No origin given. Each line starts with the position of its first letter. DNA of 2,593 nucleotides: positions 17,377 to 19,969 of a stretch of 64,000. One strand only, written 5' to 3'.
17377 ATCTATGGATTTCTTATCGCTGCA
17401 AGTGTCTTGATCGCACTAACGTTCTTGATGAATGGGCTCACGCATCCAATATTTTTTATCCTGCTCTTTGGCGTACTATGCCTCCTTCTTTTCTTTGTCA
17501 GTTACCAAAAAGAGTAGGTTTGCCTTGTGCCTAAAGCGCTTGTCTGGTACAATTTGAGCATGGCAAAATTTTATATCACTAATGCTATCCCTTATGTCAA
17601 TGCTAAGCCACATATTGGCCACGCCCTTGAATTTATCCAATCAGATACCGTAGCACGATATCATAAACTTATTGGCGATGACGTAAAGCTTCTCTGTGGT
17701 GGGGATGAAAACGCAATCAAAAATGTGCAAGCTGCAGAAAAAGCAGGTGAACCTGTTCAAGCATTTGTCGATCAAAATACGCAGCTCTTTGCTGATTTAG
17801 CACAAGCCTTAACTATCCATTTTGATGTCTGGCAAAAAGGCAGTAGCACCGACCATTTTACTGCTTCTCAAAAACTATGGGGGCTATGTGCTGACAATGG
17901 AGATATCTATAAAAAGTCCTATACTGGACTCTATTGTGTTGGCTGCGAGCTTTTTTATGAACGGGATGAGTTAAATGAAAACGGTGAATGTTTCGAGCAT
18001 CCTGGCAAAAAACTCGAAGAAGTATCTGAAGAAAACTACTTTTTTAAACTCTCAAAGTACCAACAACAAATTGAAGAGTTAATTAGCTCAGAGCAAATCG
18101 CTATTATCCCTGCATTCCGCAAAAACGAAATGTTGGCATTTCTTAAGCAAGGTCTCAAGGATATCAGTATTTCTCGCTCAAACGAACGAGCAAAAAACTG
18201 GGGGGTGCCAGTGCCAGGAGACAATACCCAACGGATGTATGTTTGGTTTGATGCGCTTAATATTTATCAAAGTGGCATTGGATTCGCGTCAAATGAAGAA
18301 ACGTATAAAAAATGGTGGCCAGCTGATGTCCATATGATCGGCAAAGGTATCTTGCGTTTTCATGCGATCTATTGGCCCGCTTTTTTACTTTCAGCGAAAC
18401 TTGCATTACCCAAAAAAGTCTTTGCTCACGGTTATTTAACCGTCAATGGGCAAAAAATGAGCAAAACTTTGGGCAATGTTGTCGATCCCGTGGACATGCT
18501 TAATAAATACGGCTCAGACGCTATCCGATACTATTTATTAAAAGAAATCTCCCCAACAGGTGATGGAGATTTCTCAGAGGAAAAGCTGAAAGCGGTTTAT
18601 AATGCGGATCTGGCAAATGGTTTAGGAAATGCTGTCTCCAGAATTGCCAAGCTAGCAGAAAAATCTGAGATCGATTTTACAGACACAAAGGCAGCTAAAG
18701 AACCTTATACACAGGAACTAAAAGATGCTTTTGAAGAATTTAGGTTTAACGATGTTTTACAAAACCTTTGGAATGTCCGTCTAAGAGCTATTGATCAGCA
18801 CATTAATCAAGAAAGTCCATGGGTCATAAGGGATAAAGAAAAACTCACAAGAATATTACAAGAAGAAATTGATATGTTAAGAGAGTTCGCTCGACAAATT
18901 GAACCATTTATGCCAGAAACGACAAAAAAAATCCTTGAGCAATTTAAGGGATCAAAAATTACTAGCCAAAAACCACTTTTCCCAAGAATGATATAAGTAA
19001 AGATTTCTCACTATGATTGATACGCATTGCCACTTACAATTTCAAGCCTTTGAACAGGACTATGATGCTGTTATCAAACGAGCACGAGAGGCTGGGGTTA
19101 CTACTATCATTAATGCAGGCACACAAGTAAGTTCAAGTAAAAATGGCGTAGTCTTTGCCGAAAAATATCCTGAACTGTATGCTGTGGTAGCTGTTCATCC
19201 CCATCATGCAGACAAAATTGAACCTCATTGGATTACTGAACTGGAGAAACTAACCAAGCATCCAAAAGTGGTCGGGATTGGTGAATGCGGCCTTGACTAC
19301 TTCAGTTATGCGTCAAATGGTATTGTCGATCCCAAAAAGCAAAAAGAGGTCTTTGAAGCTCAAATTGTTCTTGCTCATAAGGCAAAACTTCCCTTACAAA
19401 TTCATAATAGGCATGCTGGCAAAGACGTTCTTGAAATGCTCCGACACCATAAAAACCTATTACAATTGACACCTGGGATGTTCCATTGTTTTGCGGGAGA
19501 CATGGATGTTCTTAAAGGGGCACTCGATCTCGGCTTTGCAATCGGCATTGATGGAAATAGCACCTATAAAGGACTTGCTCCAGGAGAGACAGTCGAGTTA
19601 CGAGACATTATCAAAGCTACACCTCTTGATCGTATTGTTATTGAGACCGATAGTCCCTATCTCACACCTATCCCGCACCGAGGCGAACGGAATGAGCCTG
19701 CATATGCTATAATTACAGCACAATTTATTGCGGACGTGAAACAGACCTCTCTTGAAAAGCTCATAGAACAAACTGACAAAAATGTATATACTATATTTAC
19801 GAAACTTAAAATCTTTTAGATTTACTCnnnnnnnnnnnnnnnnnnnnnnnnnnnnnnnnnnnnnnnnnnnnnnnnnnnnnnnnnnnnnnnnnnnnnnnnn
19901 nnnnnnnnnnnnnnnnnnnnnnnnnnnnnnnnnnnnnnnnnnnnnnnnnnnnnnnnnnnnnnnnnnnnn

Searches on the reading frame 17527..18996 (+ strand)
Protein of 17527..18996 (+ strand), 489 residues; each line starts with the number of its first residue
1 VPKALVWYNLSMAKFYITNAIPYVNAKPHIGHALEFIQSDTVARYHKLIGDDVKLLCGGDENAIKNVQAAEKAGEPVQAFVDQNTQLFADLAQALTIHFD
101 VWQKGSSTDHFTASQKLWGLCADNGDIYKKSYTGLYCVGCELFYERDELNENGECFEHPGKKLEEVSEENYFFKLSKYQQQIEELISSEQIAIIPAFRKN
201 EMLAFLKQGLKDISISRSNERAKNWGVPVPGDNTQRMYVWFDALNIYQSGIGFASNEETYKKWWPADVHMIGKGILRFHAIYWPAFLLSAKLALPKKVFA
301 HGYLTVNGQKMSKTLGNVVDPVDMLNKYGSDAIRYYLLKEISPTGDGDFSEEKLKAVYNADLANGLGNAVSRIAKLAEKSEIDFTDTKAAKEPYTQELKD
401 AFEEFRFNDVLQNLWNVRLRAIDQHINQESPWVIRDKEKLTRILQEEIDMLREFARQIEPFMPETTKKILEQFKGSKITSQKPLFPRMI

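Call 3: search_protein_families(library=pfam, proteins=[window:17527-18996:+], max_evalue=0.01)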
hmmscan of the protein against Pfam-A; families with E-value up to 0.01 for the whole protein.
window:17527-18996:+ (489 aa): 5 families
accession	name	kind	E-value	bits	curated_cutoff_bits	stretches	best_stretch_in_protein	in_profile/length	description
PF09334.17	tRNA-synt_1g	-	9e-95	318.1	20.1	1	16-373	2-390/391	tRNA synthetases class I (M)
PF00133.28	tRNA-synt_1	-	2.1e-28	99.7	22.7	2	237-340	299-404/414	tRNA synthetases class I (I, L, M and V)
PF01406.26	tRNA-synt_1e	-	6.2e-14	52.5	27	2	299-357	242-299/301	tRNA synthetases class I (C) catalytic domain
PF08264.19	Anticodon_1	-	2.7e-05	24.5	25.1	1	396-483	13-103/148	Anticodon-binding domain of tRNA ligase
PF01921.24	tRNA-synt_1f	-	0.00087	18.7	27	0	307-357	279-328/360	tRNA synthetases class I (K)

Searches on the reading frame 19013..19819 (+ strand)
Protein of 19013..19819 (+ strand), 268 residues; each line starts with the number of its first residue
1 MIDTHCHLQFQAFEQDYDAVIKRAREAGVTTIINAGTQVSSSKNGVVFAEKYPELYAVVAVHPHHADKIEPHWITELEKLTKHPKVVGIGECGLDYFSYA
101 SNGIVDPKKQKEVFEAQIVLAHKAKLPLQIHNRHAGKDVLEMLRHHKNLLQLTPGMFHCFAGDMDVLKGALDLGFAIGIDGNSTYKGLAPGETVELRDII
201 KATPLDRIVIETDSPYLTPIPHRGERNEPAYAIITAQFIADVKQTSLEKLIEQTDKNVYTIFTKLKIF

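Call 3: search_protein_families(library=pfam, proteins=[window:19013-19819:+], max_evalue=0.01)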
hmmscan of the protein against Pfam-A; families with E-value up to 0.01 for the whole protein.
window:19013-19819:+ (268 aa): 2 families
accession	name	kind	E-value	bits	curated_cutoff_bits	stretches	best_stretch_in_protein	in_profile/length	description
PF01026.27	TatD_DNase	-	4e-78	262.7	27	1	2-262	1-252/253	TatD related DNase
PF04909.20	Amidohydro_2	-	0.0015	18.8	26.4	0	117-223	173-256/289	Amidohydrolase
